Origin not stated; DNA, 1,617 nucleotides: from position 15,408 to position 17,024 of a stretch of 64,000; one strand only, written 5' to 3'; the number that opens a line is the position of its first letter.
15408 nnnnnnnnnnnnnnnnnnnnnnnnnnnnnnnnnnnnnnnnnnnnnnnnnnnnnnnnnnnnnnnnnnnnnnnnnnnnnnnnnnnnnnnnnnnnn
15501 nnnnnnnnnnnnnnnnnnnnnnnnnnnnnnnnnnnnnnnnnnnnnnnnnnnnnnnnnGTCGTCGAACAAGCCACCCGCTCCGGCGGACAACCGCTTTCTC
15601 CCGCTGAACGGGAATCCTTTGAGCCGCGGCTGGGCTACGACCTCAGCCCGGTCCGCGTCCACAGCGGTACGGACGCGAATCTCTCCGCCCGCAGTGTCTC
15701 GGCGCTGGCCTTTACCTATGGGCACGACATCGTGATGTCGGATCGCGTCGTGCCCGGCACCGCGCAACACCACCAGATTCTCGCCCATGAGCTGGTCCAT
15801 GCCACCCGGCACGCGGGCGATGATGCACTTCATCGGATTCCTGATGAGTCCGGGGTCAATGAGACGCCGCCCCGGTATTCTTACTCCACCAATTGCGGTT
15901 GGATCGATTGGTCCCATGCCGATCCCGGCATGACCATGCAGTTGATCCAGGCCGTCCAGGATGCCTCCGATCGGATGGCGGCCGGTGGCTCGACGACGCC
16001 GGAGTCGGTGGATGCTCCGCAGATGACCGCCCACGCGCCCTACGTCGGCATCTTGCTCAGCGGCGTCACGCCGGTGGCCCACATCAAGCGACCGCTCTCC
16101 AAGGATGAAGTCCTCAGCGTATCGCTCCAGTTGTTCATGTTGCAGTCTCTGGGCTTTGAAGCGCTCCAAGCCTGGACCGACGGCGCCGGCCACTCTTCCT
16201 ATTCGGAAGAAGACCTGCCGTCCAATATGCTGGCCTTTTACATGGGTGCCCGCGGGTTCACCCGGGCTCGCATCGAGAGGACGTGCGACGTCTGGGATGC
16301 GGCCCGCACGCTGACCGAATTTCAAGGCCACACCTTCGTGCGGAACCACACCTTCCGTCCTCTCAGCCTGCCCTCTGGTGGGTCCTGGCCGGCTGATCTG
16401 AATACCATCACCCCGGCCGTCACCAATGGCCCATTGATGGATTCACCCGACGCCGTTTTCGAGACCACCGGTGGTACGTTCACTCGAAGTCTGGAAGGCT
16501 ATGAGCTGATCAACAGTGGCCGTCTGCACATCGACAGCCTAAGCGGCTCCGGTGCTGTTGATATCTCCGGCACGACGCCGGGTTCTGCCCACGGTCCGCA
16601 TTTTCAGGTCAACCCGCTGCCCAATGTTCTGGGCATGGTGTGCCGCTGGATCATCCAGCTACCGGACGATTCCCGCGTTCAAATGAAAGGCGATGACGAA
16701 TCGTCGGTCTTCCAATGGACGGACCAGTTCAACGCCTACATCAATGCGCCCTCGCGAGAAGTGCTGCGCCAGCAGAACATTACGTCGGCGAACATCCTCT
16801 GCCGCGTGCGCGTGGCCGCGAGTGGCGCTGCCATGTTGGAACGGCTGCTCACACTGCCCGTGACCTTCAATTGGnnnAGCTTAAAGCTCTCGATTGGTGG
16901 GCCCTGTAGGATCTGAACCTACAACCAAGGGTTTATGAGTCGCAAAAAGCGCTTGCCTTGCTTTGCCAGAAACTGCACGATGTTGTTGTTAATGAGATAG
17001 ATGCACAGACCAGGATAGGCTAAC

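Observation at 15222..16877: Candidate eCIS cargo: DUF4157/HExxH N-domain fused to an unassignable ~350-aa C-terminal domain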

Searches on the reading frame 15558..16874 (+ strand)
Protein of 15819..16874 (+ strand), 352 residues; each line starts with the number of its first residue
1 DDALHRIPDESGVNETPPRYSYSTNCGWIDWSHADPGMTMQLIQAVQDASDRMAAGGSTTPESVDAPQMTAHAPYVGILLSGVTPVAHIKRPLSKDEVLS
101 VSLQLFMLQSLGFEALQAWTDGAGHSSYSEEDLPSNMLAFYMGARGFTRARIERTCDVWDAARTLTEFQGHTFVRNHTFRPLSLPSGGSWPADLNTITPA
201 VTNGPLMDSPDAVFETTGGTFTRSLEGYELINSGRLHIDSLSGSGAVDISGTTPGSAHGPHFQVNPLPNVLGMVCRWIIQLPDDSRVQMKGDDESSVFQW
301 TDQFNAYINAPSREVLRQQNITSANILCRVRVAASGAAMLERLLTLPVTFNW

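Call 8: find_homologous_proteins(query=window:15819-16874:+, max_evalue=0.001)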
Query window:15819-16874:+ (352 aa): 75 proteins with E <= 0.001 among 4460 candidates.
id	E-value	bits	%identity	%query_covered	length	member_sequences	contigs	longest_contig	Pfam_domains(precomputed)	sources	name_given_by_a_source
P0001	1.2e-238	809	100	100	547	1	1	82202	PF13699.12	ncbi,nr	ncbi:MAG: DUF4157 domain-containing protein [Acidobacteria bacterium]|nr:DUF4157 domain-containing p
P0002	1.6e-179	615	75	100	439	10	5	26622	PF13699.12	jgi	jgi:hypothetical protein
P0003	1.8e-144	499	63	99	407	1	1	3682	-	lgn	-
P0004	8.7e-142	491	63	99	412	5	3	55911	-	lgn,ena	-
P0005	1.3e-131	457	59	99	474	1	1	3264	PF13699.12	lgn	-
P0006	2.9e-131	456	59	100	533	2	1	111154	PF13699.12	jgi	jgi:hypothetical protein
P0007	9.2e-126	438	56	99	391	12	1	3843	-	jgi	-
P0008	9.3e-125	435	58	99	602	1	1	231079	PF13699.12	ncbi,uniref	ncbi:hypothetical protein GCM10009119_21660 [Algoriphagus jejuensis]|uniref:eCIS core domain-contain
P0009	4.1e-120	419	54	99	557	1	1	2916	PF13699.12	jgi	jgi:hypothetical protein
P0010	7.9e-110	386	55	99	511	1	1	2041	PF13699.12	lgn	-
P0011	6.6e-102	359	51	100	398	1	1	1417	-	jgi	jgi:hypothetical protein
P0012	1.2e-101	359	48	100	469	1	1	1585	PF13699.12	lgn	-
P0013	2.6e-99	351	49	99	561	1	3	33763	PF13699.12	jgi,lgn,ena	-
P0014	2.2e-98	348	52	99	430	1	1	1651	-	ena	-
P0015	2.6e-98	348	57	85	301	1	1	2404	-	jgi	jgi:hypothetical protein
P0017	1.9e-96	341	49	99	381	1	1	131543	-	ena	-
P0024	1.1e-86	309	46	99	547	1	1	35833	PF13699.12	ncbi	-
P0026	1.2e-83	299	45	99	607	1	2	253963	PF13699.12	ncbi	-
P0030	1.0e-71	260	42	99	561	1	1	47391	PF13699.12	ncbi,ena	-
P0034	4.9e-50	189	50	41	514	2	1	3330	PF00691.26,PF13699.12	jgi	jgi:outer membrane protein OmpA-like peptidoglycan-associated protein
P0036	2.5e-48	183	48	55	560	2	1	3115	PF13699.12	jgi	jgi:hypothetical protein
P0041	3.2e-45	173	44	55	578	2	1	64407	PF13699.12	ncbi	-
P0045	1.5e-44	171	42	65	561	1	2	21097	PF13699.12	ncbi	ncbi:MAG: DUF4157 domain-containing protein [Phycisphaerales bacterium]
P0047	3.2e-44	170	46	34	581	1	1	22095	PF13699.12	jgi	jgi:outer membrane protein OmpA-like peptidoglycan-associated protein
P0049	5.9e-44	169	43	55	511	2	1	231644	PF13699.12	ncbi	ncbi:MAG: DUF4157 domain-containing protein [Pseudomonadota bacterium]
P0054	4.1e-42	163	44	39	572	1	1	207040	PF13699.12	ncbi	-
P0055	4.2e-42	163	43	47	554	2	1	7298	PF13699.12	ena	-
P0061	1.2e-40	158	46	39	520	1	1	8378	PF00691.26,PF13699.12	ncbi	-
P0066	1.1e-38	151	39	55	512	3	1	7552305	PF13699.12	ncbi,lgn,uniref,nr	ncbi:DUF4157 domain-containing protein [Mucilaginibacter sabulilitoris]|uniref:DUF4157 domain-contai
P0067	1.2e-37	148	41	42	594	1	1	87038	PF13699.12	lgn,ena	-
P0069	6.3e-36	142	46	35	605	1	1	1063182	PF13699.12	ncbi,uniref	ncbi:DUF4157 domain-containing protein [Streptomyces sp. NPDC102406]|uniref:eCIS core domain-contain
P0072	4.8e-33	133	36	47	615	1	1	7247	PF13699.12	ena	-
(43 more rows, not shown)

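Call 9: search_solved_structures(query=window:15819-16874:+, max_evalue=10)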
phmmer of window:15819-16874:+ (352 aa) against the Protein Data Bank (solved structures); distinct sequences matched with E-value up to 10: 0.

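Call 14: search_solved_structures(query=A1, max_evalue=10)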
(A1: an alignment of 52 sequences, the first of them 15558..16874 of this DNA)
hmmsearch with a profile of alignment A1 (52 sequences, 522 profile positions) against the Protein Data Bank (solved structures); distinct sequences matched with E-value up to 10: 0.

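Call 21: find_encoding_contigs(protein=P0008, flank=10000, max_places=2)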
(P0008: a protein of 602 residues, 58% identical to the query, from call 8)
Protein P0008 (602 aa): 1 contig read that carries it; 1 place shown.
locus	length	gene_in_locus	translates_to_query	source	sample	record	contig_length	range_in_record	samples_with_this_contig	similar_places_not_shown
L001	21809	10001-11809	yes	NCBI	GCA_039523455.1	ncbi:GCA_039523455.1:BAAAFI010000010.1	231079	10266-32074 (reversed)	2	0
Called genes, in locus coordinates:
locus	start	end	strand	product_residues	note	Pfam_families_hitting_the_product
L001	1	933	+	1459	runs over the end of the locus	PF00801:PKD (faint), PF17963:Big_9 (faint), PF18911:PKD_4 (weak), PF22352:K319L-like_PKD, PF18911:PKD_4 (weak), PF22352:K319L-like_PKD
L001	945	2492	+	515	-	PF19268:CIS_TMP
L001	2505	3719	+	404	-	PF13699:eCIS_core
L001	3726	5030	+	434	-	PF00004:AAA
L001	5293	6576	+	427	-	PF13699:eCIS_core, PF01471:PG_binding_1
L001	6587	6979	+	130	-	-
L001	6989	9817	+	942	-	PF13699:eCIS_core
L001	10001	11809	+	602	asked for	PF13699:eCIS_core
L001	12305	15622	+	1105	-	PF13699:eCIS_core, PF14412:AHH (weak)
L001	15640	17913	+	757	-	PF13699:eCIS_core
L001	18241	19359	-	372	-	-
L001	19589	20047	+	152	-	PF14059:DUF4251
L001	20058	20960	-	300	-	PF01545:Cation_efflux, PF16916:ZT_dimer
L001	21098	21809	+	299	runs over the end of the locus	PF01261:AP_endonuc_2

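Call 22: find_encoding_contigs(protein=P0006, flank=10000, max_places=2)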
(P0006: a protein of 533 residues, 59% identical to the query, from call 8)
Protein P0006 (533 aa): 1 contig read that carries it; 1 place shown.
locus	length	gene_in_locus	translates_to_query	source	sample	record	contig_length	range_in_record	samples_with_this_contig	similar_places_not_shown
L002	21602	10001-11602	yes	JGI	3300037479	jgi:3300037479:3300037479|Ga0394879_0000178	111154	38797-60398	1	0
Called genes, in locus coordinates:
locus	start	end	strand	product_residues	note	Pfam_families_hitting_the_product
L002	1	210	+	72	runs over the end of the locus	-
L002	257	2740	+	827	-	PF00082:Peptidase_S8, PF01483:P_proprotein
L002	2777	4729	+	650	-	PF20129:DUF6519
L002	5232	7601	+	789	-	-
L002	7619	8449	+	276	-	PF01790:LGT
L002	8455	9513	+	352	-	-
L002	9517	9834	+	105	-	-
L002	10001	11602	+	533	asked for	PF13699:eCIS_core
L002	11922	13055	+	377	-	PF13699:eCIS_core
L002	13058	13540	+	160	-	-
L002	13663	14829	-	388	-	PF00155:Aminotran_1_2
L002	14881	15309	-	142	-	-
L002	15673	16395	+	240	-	-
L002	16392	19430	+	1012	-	PF05729:NACHT (faint), PF13191:AAA_16 (faint), PF13245:AAA_19 (faint), PF13401:AAA_22 (faint), PF25199:nSTAND_NTPase5 (faint), PF17854:FtsK_alpha (weak), PF01580:FtsK_SpoIIIE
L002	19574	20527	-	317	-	PF03328:HpcH_HpaI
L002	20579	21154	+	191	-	PF05685:Uma2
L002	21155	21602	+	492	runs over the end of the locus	PF22740:PapZ_C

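Call 23: find_encoding_contigs(protein=P0017, flank=10000, max_places=2)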
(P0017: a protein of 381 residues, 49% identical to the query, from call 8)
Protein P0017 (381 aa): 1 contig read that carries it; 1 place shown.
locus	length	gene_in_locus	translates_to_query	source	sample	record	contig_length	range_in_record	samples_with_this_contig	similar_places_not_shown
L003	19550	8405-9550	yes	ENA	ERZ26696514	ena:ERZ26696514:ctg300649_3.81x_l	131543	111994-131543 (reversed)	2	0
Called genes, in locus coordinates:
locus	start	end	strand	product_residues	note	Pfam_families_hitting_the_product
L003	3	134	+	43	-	?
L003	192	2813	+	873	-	PF00092:VWA (faint), PF13519:VWA_2 (weak)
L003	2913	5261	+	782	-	PF00082:Peptidase_S8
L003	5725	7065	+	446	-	-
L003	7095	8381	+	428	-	-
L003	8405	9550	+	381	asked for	-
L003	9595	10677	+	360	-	-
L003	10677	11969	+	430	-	-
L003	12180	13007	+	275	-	PF13699:eCIS_core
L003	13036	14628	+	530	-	-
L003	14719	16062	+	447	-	PF00004:AAA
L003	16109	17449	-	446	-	PF03150:CCP_MauG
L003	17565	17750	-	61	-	-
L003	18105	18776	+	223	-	PF01746:tRNA_m1G_MT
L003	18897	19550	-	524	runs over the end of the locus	PF08309:LVIVD (faint), PF13620:CarboxypepD_reg (weak), PF13715:CarbopepD_reg_2, PF18962:Por_Secre_tail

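Call 24: predict_structure(alignment_id=A1)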
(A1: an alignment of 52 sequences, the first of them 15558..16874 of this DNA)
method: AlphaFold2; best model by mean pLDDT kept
length: 439 residues; sequences in the alignment: 52
mean_pLDDT: 90.7   pTM: 0.77
mean pLDDT of the five models: 90.7, 90.6, 90.1, 89.6, 88.9
residues with pLDDT >= 90: 323; 70-90: 92; 50-70: 12; < 50: 12
segments of 3 or more residues with pLDDT < 50: 86-92, 210-214
pLDDT, mean of each block of 10 residues (from residue 1): 81 95 89 94 83 90 90 87 55 69 94 96 97 98 95 92 82 98 99 96 70 66 98 98 97 91 90 96 97 96 91 92 94 96 97 82 97 97 95 98 98 95 86 98
secondary structure, 60 per line:
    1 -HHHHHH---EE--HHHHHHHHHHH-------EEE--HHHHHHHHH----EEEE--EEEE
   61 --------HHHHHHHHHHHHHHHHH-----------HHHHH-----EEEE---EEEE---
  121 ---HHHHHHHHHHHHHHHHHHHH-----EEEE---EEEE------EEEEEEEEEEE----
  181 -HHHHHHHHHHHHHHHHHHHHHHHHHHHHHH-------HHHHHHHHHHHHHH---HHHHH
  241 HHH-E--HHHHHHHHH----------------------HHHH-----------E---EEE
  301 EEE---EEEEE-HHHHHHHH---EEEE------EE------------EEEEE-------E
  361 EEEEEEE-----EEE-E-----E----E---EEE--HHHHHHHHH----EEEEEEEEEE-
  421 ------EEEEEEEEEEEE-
elements in order: H2-7 H15-25 E33-35 H38-46 E51-54 E57-60 H69-85 H97-101 E107-110 E114-117 H124-143 E149-152 E156-159 E166-176 H182-211 H219-232 H236-243 H248-256 H279-282 E298-303 E307-311 H313-320 E324-327 E348-352 E360-367 E373-375 E392-394 H397-405 E410-419 E427-438

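Call 27: fold_search(model_id=the predicted structure, library=pdb)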
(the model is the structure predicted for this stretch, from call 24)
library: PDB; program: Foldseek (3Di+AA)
matches with E <= 10: 1072; with E <= 0.001: 0
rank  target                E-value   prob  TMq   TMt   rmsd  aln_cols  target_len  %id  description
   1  9qk2_F                7.1e-03  0.60  0.14  0.10  16.6       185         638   11  Structure of the Complement classical and lectin pathway C3 convertase in complex with substrate C3 (released 2025-12-24)
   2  5dzy_D                8.0e-03  0.90  0.15  0.16  12.3       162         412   18  Protocadherin beta 8 extracellular cadherin domains 1-4 (released 2016-05-04)
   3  5dzy_C                1.1e-02  0.85  0.16  0.16  12.3       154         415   19  Protocadherin beta 8 extracellular cadherin domains 1-4 (released 2016-05-04)
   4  5co1_A                1.3e-02  0.96  0.18  0.34  12.3       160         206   14  Crystal Structure of Zebrafish Protocadherin-19 EC3-4 (released 2016-11-02)
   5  6vft_C                1.8e-02  0.93  0.17  0.18  13.2       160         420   11  Crystal structure of human delta protocadherin 17 EC1-EC4 (released 2020-03-11)
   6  1owr_M                1.8e-02  0.85  0.15  0.22   9.5       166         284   11  CRYSTAL STRUCTURE OF HUMAN NFAT1 BOUND MONOMERICALLY TO DNA (released 2004-02-10)
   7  8u32_D                1.9e-02  0.91  0.15  0.45   6.5       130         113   13  Crystal structure of PD-1 in complex with a Fab (released 2024-06-19)
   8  5dzy_B                1.9e-02  0.85  0.16  0.17  11.6       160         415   18  Protocadherin beta 8 extracellular cadherin domains 1-4 (released 2016-05-04)
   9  6ulm_A                2.0e-02  0.80  0.17  0.32  12.6       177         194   11  Crystal structure of human cadherin 17 EC1-2 (released 2021-03-17)
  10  5dzw                  2.2e-02  0.94  0.17  0.18  13.3       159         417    8  Protocadherin alpha 4 extracellular cadherin domains 1-4 (released 2016-05-04)
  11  5iu9_B                2.2e-02  0.89  0.17  0.18  12.6       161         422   15  Crystal Structure of Zebrafish Protocadherin-19 EC1-4 (released 2016-11-02)
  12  6k0y_C                2.3e-02  0.91  0.16  0.47   6.3       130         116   14  Study of the interactions of a novel monoclonal antibody, mAb059c, with the hPD-1 receptor (released 2019-12-11)
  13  9rcv_B                2.5e-02  0.63  0.13  0.14  11.5       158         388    9  Structure of the Human Peptide-Loading Complex Arrested by HCMV US6 (released 2025-12-03)
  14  5dzy_E                3.1e-02  0.89  0.17  0.18  11.2       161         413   18  Protocadherin beta 8 extracellular cadherin domains 1-4 (released 2016-05-04)
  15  4gft_B                3.4e-02  0.87  0.16  0.43   6.3       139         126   15  Malaria invasion machinery protein-Nanobody complex (released 2013-07-03)
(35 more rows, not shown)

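Call 29: search_protein_families(library=pfam, proteins=[P0034, P0047, P0054, P0055, P0061, P0067, P0069, P0072, P0036, P0045], max_evalue=0.1)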
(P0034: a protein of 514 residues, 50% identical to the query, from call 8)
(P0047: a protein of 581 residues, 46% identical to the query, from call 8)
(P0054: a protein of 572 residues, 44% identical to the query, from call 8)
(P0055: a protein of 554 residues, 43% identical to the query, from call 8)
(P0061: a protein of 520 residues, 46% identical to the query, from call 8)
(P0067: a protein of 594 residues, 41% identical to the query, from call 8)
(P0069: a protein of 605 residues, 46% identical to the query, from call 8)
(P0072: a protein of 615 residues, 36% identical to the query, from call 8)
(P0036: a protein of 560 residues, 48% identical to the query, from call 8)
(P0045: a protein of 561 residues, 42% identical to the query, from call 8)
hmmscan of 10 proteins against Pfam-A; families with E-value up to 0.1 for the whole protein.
P0034 (514 aa): 2 families
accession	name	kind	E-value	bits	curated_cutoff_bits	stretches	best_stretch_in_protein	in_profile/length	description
PF13699.11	eCIS_core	-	9.4e-28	96.7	22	1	63-139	2-78/79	eCIS core domain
PF00691.25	OmpA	-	2.7e-08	34.5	27.2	1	254-339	12-98/98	OmpA family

P0047 (581 aa): 3 families
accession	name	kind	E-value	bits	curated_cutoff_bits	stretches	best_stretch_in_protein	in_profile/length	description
PF13699.11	eCIS_core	-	9.8e-33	112.6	22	1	56-133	1-78/79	eCIS core domain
PF00691.25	OmpA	-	0.00029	21.6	27.2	1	325-395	26-98/98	OmpA family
PF06114.19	Peptidase_M78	-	0.036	14.3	22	1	117-177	43-97/123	IrrE N-terminal-like domain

P0054 (572 aa): 2 families
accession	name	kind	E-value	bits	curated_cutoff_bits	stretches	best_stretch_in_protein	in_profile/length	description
PF13699.11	eCIS_core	-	9.3e-35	119.1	22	1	75-151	1-77/79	eCIS core domain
PF00691.25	OmpA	-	0.00016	22.3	27.2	1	332-419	9-98/98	OmpA family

P0055 (554 aa): 2 families
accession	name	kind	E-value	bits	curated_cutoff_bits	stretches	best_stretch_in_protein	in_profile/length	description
PF13699.11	eCIS_core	-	7.4e-25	87.4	22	1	47-121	2-77/79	eCIS core domain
PF00691.25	OmpA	-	1.6e-05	25.6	27.2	1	293-370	18-98/98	OmpA family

P0061 (520 aa): 2 families
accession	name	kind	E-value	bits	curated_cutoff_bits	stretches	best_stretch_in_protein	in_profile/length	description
PF13699.11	eCIS_core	-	8.9e-25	87.1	22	1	13-87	2-77/79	eCIS core domain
PF00691.25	OmpA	-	2.3e-06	28.3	27.2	1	260-336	20-98/98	OmpA family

P0067 (594 aa): 2 families
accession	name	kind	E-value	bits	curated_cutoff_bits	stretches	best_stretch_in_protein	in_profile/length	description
PF13699.11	eCIS_core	-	1.5e-32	112.1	22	1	82-157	2-77/79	eCIS core domain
PF00691.25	OmpA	-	0.00014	22.6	27.2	1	332-379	18-67/98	OmpA family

P0069 (605 aa): 2 families
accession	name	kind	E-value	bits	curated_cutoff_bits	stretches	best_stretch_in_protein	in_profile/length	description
PF13699.11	eCIS_core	-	2.2e-32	111.5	22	1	144-221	1-78/79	eCIS core domain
PF00691.25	OmpA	-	0.00011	22.9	27.2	1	353-432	16-98/98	OmpA family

P0072 (615 aa): 2 families
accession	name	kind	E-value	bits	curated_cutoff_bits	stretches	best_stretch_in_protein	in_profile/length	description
PF13699.11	eCIS_core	-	1.7e-32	111.9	22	1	139-214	2-77/79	eCIS core domain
PF00691.25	OmpA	-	0.0058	17.4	27.2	1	357-405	24-72/98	OmpA family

P0036 (560 aa): 1 family
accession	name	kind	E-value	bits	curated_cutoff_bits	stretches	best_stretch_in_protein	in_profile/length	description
PF13699.11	eCIS_core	-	2.9e-32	111.1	22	1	169-246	1-78/79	eCIS core domain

P0045 (561 aa): 1 family
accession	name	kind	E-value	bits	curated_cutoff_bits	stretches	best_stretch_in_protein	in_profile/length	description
PF13699.11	eCIS_core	-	4.3e-30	104.2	22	1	169-245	1-77/79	eCIS core domain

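Call 38: find_encoding_contigs(protein=P0066, flank=10000, max_places=1)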
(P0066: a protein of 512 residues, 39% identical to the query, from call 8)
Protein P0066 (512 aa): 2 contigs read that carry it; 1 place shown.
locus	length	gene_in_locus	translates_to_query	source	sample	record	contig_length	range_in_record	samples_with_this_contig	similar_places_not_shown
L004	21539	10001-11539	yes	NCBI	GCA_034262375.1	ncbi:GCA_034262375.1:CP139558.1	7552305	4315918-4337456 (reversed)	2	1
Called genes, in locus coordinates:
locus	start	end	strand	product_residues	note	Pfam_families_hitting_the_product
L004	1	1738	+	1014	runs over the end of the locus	-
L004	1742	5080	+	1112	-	-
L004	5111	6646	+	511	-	PF19268:CIS_TMP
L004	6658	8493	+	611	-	PF13699:eCIS_core, PF00691:OmpA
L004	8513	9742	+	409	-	PF13699:eCIS_core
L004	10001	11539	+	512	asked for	PF13699:eCIS_core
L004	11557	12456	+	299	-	-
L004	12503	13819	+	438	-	PF12775:AAA_7 (weak), PF00004:AAA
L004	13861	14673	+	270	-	PF01510:Amidase_2 (weak), PF08239:SH3_3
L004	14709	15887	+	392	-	-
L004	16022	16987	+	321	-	PF14376:Haem_bd, PF16694:Cytochrome_P460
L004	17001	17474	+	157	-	PF16694:Cytochrome_P460 (weak)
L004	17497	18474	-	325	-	PF01965:DJ-1_PfpI, PF12833:HTH_18, PF00165:HTH_AraC (weak)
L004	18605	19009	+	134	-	PF13564:DoxX_2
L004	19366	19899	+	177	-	PF00691:OmpA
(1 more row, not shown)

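Call 39: find_encoding_contigs(protein=P0069, flank=10000, max_places=1)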
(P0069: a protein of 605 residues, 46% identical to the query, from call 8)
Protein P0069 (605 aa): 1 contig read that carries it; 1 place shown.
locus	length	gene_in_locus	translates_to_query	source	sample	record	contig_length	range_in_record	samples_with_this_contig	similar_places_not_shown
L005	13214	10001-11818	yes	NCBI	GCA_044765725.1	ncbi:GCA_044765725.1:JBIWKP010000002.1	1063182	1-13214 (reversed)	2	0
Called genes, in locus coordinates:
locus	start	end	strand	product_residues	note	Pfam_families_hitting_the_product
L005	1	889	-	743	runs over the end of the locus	PF13699:eCIS_core, PF22120:T6SS_Tse3_N (faint)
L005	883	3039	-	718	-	PF22977:WHD, PF05496:RuvB_N (faint), PF00004:AAA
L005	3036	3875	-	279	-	PF14065:Pvc16_N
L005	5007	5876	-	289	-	PF12322:T4_baseplate, PF20546:DUF6760 (weak)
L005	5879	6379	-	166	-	PF06841:Phage_T4_gp19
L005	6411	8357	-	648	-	PF04984:Phage_sheath_1, PF17482:Phage_sheath_1C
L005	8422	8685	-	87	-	-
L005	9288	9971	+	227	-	PF03704:BTAD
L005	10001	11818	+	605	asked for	PF13699:eCIS_core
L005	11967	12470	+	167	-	PF15956:DUF4760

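Call 40: find_encoding_contigs(protein=P0026, flank=10000, max_places=1)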
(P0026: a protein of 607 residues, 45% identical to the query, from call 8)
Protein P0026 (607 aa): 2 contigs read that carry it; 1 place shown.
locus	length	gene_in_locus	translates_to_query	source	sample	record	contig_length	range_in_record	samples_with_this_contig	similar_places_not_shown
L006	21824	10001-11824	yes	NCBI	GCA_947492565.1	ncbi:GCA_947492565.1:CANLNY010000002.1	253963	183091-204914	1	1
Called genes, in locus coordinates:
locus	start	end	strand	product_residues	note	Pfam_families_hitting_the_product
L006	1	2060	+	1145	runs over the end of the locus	PF20129:DUF6519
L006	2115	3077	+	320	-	-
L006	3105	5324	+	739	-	PF00535:Glycos_transf_2, PF13578:Methyltransf_24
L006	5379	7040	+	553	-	PF13699:eCIS_core, PF00691:OmpA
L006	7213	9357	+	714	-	PF13699:eCIS_core, PF00691:OmpA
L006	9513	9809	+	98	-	-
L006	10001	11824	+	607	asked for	PF13699:eCIS_core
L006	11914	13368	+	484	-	PF13699:eCIS_core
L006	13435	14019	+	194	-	-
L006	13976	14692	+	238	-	PF03692:CxxCxxCC (weak)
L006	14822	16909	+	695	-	PF13699:eCIS_core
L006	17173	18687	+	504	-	PF13699:eCIS_core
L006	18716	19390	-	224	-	PF02357:NusG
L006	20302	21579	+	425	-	PF28492:Beta_helix_4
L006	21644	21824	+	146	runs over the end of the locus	-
